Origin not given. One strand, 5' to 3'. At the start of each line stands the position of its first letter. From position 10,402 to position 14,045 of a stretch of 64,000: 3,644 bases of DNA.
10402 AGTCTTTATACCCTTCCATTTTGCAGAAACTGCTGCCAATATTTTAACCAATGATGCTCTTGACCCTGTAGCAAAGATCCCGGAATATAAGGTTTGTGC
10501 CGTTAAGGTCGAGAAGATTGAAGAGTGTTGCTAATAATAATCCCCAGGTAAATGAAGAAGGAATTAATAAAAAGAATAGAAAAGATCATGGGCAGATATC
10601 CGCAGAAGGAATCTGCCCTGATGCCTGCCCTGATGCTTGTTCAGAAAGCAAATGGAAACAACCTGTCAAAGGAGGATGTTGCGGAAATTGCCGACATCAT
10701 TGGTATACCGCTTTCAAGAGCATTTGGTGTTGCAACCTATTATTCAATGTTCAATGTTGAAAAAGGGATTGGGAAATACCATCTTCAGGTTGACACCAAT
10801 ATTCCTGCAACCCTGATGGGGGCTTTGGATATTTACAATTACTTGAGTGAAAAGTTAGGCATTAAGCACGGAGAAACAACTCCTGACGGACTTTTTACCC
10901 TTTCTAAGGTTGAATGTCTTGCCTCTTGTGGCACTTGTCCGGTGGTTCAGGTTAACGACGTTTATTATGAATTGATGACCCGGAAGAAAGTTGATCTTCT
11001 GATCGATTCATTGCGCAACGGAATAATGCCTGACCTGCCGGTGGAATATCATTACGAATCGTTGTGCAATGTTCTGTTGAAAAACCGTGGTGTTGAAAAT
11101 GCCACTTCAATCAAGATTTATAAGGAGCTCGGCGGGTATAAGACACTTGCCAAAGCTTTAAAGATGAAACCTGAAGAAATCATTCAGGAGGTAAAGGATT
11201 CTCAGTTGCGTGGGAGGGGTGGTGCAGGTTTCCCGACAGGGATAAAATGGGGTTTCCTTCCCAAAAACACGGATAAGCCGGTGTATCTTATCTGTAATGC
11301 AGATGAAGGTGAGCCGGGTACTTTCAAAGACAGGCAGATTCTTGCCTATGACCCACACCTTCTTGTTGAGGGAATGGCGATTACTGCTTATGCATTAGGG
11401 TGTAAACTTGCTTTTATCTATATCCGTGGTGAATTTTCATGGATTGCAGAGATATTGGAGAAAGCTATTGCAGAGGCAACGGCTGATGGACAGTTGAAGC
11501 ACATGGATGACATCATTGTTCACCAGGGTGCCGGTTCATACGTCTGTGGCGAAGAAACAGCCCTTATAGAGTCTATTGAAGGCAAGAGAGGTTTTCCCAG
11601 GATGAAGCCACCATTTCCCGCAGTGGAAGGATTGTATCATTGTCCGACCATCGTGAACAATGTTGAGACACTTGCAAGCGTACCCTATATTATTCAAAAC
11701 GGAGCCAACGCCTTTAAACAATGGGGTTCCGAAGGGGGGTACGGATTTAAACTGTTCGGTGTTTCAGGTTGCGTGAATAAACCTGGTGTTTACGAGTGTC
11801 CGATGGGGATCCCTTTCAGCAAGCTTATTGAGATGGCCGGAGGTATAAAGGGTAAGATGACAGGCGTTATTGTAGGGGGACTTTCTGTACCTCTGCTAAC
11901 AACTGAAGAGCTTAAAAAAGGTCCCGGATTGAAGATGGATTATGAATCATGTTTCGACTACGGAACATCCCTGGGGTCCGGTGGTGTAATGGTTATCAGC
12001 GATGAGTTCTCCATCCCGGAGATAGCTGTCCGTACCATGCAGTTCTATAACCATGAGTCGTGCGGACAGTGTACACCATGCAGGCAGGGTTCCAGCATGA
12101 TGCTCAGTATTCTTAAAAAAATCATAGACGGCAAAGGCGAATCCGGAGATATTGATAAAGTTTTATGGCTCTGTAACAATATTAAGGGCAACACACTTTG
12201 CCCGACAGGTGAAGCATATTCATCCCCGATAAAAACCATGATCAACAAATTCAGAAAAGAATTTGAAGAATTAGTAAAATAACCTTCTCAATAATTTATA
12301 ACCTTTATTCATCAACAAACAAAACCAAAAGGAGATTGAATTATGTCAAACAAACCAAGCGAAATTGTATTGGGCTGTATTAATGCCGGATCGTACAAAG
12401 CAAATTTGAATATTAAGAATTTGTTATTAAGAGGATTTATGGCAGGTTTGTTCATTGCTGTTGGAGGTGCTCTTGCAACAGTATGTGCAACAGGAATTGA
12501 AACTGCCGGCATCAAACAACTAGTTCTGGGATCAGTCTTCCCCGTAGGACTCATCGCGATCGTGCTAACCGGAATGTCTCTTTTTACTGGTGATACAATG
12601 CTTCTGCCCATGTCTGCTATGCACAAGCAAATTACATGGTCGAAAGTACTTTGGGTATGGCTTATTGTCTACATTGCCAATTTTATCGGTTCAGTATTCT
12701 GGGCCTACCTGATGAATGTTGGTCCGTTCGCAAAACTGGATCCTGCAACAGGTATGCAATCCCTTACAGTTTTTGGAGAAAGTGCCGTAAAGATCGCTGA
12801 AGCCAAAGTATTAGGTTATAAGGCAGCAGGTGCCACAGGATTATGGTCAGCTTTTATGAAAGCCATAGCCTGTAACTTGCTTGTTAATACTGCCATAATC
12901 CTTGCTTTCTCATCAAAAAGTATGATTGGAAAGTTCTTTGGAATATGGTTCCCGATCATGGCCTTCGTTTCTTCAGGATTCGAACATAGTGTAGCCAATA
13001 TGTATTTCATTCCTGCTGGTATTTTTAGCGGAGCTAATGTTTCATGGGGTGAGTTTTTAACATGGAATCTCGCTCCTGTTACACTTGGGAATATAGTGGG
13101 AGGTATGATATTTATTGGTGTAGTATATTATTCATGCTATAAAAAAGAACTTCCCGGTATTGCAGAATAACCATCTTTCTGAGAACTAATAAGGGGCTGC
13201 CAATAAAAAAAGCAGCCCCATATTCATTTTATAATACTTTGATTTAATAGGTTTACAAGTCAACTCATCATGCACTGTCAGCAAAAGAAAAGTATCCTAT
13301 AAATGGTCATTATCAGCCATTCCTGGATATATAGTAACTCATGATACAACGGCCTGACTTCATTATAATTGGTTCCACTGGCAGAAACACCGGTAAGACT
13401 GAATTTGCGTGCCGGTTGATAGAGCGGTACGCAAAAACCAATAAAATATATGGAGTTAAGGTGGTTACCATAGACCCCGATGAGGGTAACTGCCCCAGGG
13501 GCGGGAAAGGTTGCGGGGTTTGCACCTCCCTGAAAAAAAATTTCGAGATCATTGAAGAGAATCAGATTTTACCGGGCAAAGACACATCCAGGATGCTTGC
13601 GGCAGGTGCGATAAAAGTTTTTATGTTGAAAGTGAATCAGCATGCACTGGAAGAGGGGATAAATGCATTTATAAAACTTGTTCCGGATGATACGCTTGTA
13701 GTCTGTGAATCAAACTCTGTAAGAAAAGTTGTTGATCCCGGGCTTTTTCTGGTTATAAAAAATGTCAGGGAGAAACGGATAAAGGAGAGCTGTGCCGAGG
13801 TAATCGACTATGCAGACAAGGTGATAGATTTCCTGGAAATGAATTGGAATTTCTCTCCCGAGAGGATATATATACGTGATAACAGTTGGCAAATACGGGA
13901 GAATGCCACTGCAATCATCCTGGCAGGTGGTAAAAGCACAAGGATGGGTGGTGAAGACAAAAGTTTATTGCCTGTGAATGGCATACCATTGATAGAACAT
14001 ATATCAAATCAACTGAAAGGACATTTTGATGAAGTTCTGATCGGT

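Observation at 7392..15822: Complete formate-exchange module predicted to be NAD-linked and non-bifurcating: possible syntrophic formate export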

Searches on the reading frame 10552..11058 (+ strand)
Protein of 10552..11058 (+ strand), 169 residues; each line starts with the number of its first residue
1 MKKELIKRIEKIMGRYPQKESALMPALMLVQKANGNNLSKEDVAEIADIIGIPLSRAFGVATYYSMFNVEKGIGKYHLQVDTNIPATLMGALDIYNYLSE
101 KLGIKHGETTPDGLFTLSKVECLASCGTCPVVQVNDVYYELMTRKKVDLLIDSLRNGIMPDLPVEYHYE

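Call 57: search_solved_structures(query=window:10552-11058:+, max_evalue=0.00001, show_alignments=4)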
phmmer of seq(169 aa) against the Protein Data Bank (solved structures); distinct sequences matched with E-value up to 0.00001: 53.
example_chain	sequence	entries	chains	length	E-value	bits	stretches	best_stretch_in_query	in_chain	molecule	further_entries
5xtb_O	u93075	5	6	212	5.4e-37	130.6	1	4-160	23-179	NADH dehydrogenase [ubiquinone] flavoprotein 2, mitochondrial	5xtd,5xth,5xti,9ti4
7zd6_2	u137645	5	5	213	5.5e-37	130.6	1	4-160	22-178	NADH dehydrogenase [ubiquinone] flavoprotein 2, mitochondrial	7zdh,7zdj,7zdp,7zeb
9w2u_E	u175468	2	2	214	5.6e-37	130.6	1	4-160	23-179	NADH dehydrogenase [ubiquinone] flavoprotein 2, mitochondrial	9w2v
7v2c_O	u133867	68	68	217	5.8e-37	130.5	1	4-160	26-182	NADH dehydrogenase [ubiquinone] flavoprotein 2, mitochondrial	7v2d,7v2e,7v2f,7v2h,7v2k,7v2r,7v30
5ldw_E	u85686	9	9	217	5.9e-37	130.5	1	4-160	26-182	NADH dehydrogenase [ubiquinone] flavoprotein 2, mitochondrial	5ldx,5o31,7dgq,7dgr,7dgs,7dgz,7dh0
5lnk_2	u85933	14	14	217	5.9e-37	130.5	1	4-160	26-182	Mitochondrial complex I, 24 kDa subunit | NADH dehydrogenase [ubiquinone] flavoprotein 2, mitochondrial | NDUFV2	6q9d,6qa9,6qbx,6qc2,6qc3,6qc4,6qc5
6zk9_2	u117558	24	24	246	8.4e-37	130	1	4-160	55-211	Mitochondrial complex I, 24 kDa subunit | Uncharacterized protein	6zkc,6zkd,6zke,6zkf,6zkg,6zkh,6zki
5lc5_E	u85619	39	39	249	8.6e-37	130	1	4-160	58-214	NADH dehydrogenase [ubiquinone] flavoprotein 2, mitochondrial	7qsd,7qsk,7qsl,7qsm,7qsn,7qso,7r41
9cwt_O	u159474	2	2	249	8.7e-37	130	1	4-160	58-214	NADH dehydrogenase [ubiquinone] flavoprotein 2, mitochondrial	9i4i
5gpn_d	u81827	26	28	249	8.7e-37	130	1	4-160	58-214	NADH dehydrogenase [ubiquinone] flavoprotein 2, mitochondrial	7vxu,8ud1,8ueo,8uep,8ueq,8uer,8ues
5gup_E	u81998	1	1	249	9e-37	129.9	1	4-160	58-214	NADH dehydrogenase [ubiquinone] flavoprotein 2, mitochondrial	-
8uca_V2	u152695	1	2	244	2.3e-36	128.6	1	4-160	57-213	NADH dehydrogenase [ubiquinone] flavoprotein 2, mitochondrial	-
7ak5_E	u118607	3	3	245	2.3e-36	128.6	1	4-160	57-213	NADH dehydrogenase [ubiquinone] flavoprotein 2, mitochondrial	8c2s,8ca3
6g2j_E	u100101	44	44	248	2.4e-36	128.6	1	4-160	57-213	NADH dehydrogenase [ubiquinone] flavoprotein 2, mitochondrial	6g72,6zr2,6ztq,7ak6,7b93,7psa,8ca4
2fug_2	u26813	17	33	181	1.2e-32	116.6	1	9-157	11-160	NADH-quinone oxidoreductase chain 2 | NADH-QUINONE OXIDOREDUCTASE SUBUNIT 2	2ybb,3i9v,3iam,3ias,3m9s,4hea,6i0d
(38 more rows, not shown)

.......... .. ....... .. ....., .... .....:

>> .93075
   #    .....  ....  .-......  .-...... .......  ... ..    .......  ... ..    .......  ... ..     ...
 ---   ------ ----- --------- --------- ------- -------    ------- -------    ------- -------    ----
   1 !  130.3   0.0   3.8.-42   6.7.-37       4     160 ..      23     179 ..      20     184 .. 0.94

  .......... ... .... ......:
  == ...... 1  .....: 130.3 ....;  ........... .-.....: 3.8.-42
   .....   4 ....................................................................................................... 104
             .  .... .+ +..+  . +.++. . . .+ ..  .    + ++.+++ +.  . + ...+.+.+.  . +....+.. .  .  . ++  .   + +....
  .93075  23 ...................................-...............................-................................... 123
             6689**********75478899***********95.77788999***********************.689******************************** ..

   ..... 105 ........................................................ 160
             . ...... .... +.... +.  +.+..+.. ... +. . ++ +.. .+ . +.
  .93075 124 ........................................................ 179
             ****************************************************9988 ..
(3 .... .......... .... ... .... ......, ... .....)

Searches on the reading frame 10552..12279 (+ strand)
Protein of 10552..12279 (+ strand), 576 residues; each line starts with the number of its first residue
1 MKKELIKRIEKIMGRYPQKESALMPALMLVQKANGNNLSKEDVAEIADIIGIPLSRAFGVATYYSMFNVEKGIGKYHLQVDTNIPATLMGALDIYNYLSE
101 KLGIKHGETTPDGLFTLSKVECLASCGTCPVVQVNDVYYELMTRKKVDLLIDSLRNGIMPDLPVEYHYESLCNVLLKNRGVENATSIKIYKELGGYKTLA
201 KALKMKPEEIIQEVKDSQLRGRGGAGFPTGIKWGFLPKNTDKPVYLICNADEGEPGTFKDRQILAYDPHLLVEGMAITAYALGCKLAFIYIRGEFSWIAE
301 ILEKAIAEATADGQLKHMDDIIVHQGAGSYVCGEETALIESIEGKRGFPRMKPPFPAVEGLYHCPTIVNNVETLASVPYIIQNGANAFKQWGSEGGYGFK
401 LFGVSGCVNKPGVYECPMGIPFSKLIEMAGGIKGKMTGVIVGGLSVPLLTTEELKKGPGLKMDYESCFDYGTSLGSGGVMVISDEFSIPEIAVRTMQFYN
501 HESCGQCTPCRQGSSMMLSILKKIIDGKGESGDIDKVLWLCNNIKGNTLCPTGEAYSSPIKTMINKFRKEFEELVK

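Call 7: search_protein_families(library=pfam, proteins=[window:10552-12279:+])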
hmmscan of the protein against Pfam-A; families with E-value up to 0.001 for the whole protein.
window:10552-12279:+ (576 aa): 5 families
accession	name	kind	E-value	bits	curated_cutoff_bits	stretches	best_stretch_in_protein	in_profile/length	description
PF01512.22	Complex1_51K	-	2.3e-48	164.3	31.2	1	214-378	1-149/150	Nuo51 FMN-binding domain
PF01257.25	2Fe-2S_thioredx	-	1.4e-41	142.1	24.8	1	9-154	1-144/145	Thioredoxin-like [2Fe-2S] ferredoxin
PF10589.14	NADH_4Fe-4S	-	1.3e-27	95.9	23.5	1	491-573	2-84/85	NADH-ubiquinone oxidoreductase-F iron-sulfur binding region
PF22461.2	SLBB_2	-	7.9e-09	35.9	27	1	400-457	1-63/79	SLBB domain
PF10531.15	SLBB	-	1.9e-08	34.4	27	1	402-433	2-33/55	SLBB domain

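Call 8: search_protein_families(library=ncbifam, proteins=[window:10552-12279:+])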
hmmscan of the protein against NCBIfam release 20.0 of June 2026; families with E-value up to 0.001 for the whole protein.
window:10552-12279:+ (576 aa): 15 families
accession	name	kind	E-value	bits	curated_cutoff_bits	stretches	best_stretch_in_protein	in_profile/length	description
TIGR01959.1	nuoF_fam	equivalog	2.3e-154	513.8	558.65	1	180-573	7-408/410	NADH-quinone oxidoreductase subunit NuoF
NF010120.0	PRK13596.1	equivalog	1.2e-131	439.3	389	1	182-574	15-416/433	NADH-quinone oxidoreductase subunit NuoF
NF008436.0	PRK11278.1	equivalog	2.3e-101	339.9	749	1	183-573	23-424/448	NADH-quinone oxidoreductase subunit NuoF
TIGR01958.1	nuoE_fam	subfamily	7e-44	149.5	142.4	1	9-154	2-147/148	NADH-quinone oxidoreductase subunit NuoE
NF005725.0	PRK07539.1-5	equivalog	7.6e-44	149.4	220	1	3-156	19-173/174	NADH-quinone oxidoreductase subunit NuoE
NF005721.0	PRK07539.1-1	equivalog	2.2e-39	135.5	308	1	3-158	28-181/292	NADH-quinone oxidoreductase subunit NuoE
NF005723.0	PRK07539.1-3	equivalog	9.2e-36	123.1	226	1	3-155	4-157/158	NADH-quinone oxidoreductase subunit NuoE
NF005722.0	PRK07539.1-2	equivalog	4.6e-28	98.3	141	1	3-153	7-155/157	NADH-quinone oxidoreductase subunit NuoE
NF005724.0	PRK07539.1-4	equivalog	8.5e-26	91.2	280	1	4-159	21-177/240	NADH-quinone oxidoreductase subunit NuoE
NF009040.0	PRK12373.1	equivalog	1.2e-22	81.2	514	1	10-159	24-174/400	NADH-quinone oxidoreductase subunit E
NF005747.0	PRK07571.1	equivalog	5.6e-21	75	224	1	6-135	22-149/173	bidirectional hydrogenase complex protein HoxE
NF004638.0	PRK05988.1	equivalog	3.1e-16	59.6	198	1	3-155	8-158/159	formate dehydrogenase subunit gamma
TIGR01945.1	rnfC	subfamily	9e-16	57.4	245.95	1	197-443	111-328/435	RnfABCDGE type electron transport complex subunit C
TIGR04481.1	PR_assoc_PrdC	equivalog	1.6e-15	56.9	490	1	204-443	69-282/425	proline reductase-associated electron transfer protein PrdC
NF003454.1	PRK05035.1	equivalog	1.2e-12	47.1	345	1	200-443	116-331/556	electron transport complex subunit RsxC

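Call 11: find_related_loci(query=window:10552-12279:+, collection=genome_contigs, flank=10000)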
Query window:10552-12279:+ (576 aa) in genome_contigs; peptide patterns used: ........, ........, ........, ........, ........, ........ (x = any residue, [..] = any of these).
146 stretches matched a pattern; 82 encode a relative of the query (tblastn E <= 1e-3); the best 80 are kept; 79 distinct loci.
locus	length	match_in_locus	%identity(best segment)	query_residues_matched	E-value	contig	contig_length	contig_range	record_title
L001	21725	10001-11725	92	1-575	0e+0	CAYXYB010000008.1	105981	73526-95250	MAG TPA_asm: uncultured Lentimicrobiaceae bacterium isolate SRP263991_co5_611 genome assembly, contig: NODE_434_length_1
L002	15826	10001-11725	84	1-575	0e+0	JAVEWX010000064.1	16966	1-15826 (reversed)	MAG: Bacteroidales bacterium isolate BF4_156 NODE_10380_length_16966_cov_4.609953_Biofilm4, whole genome shotgun sequenc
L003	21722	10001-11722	82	1-575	0e+0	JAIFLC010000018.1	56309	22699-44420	MAG: Bacteroidetes bacterium isolate bin_153 scaffold_973, whole genome shotgun sequence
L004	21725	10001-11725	80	1-575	0e+0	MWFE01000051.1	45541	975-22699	MAG: Bacteroidetes bacterium ADurb.Bin008 BWX49_contig000051, whole genome shotgun sequence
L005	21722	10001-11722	82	1-575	0e+0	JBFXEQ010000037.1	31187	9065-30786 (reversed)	MAG: Bacteroidales bacterium isolate CA_2019_TPIn_12 NODE_4557_length_31187_cov_6.843529_TPIn, whole genome shotgun sequ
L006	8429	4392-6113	79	1-575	0e+0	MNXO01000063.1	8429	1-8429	MAG: Bacteroidetes bacterium CG2_30_32_10 cg2_3.0_scaffold_8607_c, whole genome shotgun sequence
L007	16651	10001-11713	78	1-572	0e+0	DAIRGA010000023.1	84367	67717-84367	MAG TPA_asm: Bacteroidales bacterium isolate CTOTU29519 NODE_203_length_84367_cov_10.972863, whole genome shotgun sequen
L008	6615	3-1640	82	29-575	0e+0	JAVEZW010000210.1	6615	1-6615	MAG: Bacteroidales bacterium isolate BF4_75 NODE_40311_length_6615_cov_8.266184_Biofilm4, whole genome shotgun sequence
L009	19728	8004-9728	77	1-576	0e+0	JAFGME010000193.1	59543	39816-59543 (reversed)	MAG: Bacteroidales bacterium isolate Zod_Metabat.457 k87_7242783, whole genome shotgun sequence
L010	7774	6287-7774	83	1-496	0e+0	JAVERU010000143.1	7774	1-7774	MAG: Tenuifilaceae bacterium isolate BF1_30 scaffold_13399_c1_biofilm_2017, whole genome shotgun sequence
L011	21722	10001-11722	71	1-575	0e+0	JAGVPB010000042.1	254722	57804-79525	MAG: Bacteroidales bacterium isolate DeMMO3_5 c_000000051294, whole genome shotgun sequence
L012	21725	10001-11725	82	1-575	0e+0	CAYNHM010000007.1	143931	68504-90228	MAG TPA_asm: uncultured Rikenellaceae bacterium isolate SRP241326_co4_14 genome assembly, contig: NODE_161_length_143931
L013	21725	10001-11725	82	1-575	0e+0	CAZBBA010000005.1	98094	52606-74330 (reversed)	MAG TPA_asm: uncultured Rikenellaceae bacterium isolate binchicken_co168_294 genome assembly, contig: NODE_253_length_98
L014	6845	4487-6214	44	4-573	1e-154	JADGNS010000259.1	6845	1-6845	MAG: Candidatus Solibacter sp. isolate Chersky.14_27 contig-100_4726, whole genome shotgun sequence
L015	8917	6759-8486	44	4-573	2e-153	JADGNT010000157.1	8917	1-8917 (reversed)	MAG: Candidatus Solibacter sp. isolate Chersky.3_40 contig-100_4772, whole genome shotgun sequence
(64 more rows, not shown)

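Call 16: search_protein_families(library=pfam, proteins=[L001:11761-13047:+, L001:14613-15815:+], max_evalue=1)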
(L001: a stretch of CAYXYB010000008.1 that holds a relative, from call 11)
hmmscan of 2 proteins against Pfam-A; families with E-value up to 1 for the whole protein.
L001:11761-13047:+ (429 aa): 2 families
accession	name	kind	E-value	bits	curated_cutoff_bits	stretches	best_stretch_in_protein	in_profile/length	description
PF07690.21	MFS_1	-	8.4e-32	110.9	33.4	1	17-381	5-347/347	Major Facilitator Superfamily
PF14898.11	DUF4491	-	0.039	14.8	27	1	316-395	14-90/92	Domain of unknown function (DUF4491)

L001:14613-15815:+ (401 aa): 0 families

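Call 17: search_protein_families(library=ncbifam, proteins=[L001:11761-13047:+], max_evalue=0.01)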
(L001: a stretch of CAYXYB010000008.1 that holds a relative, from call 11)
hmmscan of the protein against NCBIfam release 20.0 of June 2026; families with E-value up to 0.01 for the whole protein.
L001:11761-13047:+ (429 aa): 7 families
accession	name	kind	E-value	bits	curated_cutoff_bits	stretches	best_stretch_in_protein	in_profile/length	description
NF049980.1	SfMCT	equivalog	3.8e-100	335.2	320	1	8-400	1-374/378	L-lactate MFS transporter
TIGR00890.1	2A0111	subfamily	1.2e-55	189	374.85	1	8-392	2-359/377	oxalate/formate antiport family MFS transporter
TIGR04259.1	oxa_formateAnti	equivalog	9.2e-48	163.1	335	1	8-417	1-391/405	oxalate/formate MFS antiporter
NF038246.1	bile_salt_MFS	equivalog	5.1e-15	55.3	400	1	31-413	28-399/408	conjugated bile salt MFS transporter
TIGR00881.1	2A0104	subfamily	1.3e-06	27.7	407.75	1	278-423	33-177/379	phosphoglycerate transporter protein PgtP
TIGR00895.1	2A0115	subfamily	3.6e-05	22.8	418.55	0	267-387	280-397/398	aromatic acid/H+ symport family MFS transporter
TIGR01299.1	synapt_SV2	subfamily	0.00012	20.2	637.3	1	278-379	205-306/742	synaptic vesicle protein SV2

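Call 24: search_solved_structures(query=window:10552-12279:+, max_evalue=1e-20)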
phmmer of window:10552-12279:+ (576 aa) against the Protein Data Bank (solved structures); distinct sequences matched with E-value up to 1e-20: 94 (the best 60 are shown).
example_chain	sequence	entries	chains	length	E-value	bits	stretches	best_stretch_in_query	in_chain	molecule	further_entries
8x9v_F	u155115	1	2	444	1.4e-112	380.4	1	186-573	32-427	NADH-quinone oxidoreductase subunit F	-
2fug_1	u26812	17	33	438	2e-112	379.8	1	177-573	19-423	NADH-quinone oxidoreductase chain 1 | NADH-QUINONE OXIDOREDUCTASE SUBUNIT 1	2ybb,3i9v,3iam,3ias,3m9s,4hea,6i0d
8e9g_F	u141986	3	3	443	8.7e-112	377.7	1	186-571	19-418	NADH-quinone oxidoreductase subunit F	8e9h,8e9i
8qby_F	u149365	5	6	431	4.6e-108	365.4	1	191-576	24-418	NADH-quinone oxidoreductase subunit F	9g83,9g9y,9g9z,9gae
7q5y_C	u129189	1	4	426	2.5e-102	346.5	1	162-573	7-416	NADH-quinone oxidoreductase subunit F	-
6hl2_B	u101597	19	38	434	2.6e-102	346.4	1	162-573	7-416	NADH-quinone oxidoreductase subunit F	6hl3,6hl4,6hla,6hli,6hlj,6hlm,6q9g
6q9c_B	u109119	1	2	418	2.8e-102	346.3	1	162-573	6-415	NADH-quinone oxidoreductase subunit F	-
6r7p_B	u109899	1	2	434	6.9e-102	345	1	162-573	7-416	NADH-quinone oxidoreductase subunit F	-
6q9k_B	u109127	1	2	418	7.4e-102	344.9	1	162-573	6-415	NADH-quinone oxidoreductase subunit F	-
9f5x_B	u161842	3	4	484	8.6e-102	344.7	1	206-576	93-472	NADH dehydrogenase [ubiquinone] flavoprotein 1, mitochondrial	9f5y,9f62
9fii_B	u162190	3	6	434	9.5e-102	344.5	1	162-573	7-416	NADH-quinone oxidoreductase subunit F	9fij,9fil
9fdj_B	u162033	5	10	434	3.4e-101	342.7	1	162-573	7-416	NADH-quinone oxidoreductase subunit F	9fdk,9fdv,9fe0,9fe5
9fe7_B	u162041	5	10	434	4.1e-101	342.5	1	162-573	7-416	NADH-quinone oxidoreductase subunit F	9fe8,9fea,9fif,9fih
7arc_F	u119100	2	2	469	6.7e-101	341.7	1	208-576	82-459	51 kDa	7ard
7t2r_B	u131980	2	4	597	1.1e-100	341.1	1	168-572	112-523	NiFe hydrogenase subunit B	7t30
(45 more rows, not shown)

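Call 59: search_protein_families(library=pfam, proteins=[L003:15149-16918:+], max_evalue=0.001)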
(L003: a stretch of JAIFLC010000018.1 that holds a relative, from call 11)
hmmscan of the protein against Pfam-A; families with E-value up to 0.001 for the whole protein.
L003:15149-16918:+ (590 aa): 6 families
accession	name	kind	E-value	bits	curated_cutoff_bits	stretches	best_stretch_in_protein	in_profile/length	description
PF17201.10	Cache_3-Cache_2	-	2.4e-62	211.4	27.7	1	39-303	7-284/299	Cache 3/Cache 2 fusion domain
PF17202.10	sCache_3_3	-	1.1e-27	96.9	28.8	1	122-223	5-102/107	Single cache domain 3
PF02518.31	HATPase_c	-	6.8e-24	84.9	26.4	1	478-588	2-109/111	Histidine kinase-, DNA gyrase B-, and HSP90-like ATPase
PF00512.31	HisKA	-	3.6e-11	43.4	26.9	1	373-435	2-63/66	His Kinase A (phospho-acceptor) domain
PF17203.10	sCache_3_2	-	2.6e-05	24.8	28.4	1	158-222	69-132/140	Single cache domain 3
PF14501.12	HATPase_c_5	-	0.00098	19.4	22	0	481-571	5-92/102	GHKL domain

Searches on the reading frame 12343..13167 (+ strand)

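Call 7: search_protein_families(library=pfam, proteins=[window:12343-13167:+])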
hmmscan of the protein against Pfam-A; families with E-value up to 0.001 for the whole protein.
window:12343-13167:+ (275 aa): 1 family
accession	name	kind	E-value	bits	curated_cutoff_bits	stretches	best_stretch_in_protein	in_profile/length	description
PF01226.23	Form_Nir_trans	-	7.3e-77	258.4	34.6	1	7-263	1-239/240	Formate/nitrite transporter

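Call 8: search_protein_families(library=ncbifam, proteins=[window:12343-13167:+])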
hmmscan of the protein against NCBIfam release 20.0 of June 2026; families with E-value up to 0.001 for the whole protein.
window:12343-13167:+ (275 aa): 5 families
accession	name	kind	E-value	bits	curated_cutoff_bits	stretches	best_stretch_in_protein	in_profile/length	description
TIGR00790.1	fnt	subfamily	4e-63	213.2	232.3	1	19-267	1-238/239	formate/nitrite family transporter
TIGR04060.1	formate_focA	equivalog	4.7e-44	150.6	290.1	1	14-267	9-267/268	formate transporter FocA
NF008069.0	PRK10805.1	equivalog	3e-30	105.6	440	2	13-228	20-222/285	formate transporter FocA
NF008595.0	PRK11562.1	equivalog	7.1e-24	84.6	293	1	28-268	28-252/268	nitrite transporter NirC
NF007261.0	PRK09713.1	exception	5.5e-18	65.5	499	1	27-227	34-220/282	formate transporter FocB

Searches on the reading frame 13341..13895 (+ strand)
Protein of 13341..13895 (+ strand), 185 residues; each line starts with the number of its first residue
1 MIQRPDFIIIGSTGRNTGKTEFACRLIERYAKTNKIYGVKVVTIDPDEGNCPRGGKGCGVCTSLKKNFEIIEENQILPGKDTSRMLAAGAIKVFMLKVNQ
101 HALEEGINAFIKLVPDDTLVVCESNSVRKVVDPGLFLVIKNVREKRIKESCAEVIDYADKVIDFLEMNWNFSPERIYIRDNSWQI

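Call 16: search_protein_families(library=pfam, proteins=[window:13341-13895:+], max_evalue=1)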
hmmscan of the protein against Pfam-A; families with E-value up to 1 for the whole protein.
window:13341-13895:+ (185 aa): 2 families
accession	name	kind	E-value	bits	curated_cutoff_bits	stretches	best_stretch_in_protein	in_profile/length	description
PF03205.20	MobB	-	0.0066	16.8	26.6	0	78-103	45-70/133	Molybdopterin guanine dinucleotide synthesis protein B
PF01935.23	DUF87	-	0.17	12.4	23.2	1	8-49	27-63/220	Helicase HerA, central domain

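Call 81: search_solved_structures(query=window:13341-13895:+, max_evalue=10)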
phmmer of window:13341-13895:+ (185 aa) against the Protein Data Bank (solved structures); distinct sequences matched with E-value up to 10: 2.
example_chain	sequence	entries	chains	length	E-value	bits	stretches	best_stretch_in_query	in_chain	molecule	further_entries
4j9t_A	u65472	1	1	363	0.36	13.8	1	22-84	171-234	designed unnatural amino acid dependent metalloprotein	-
3tc3_A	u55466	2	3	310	0.48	13.4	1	123-163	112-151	UV damage endonuclease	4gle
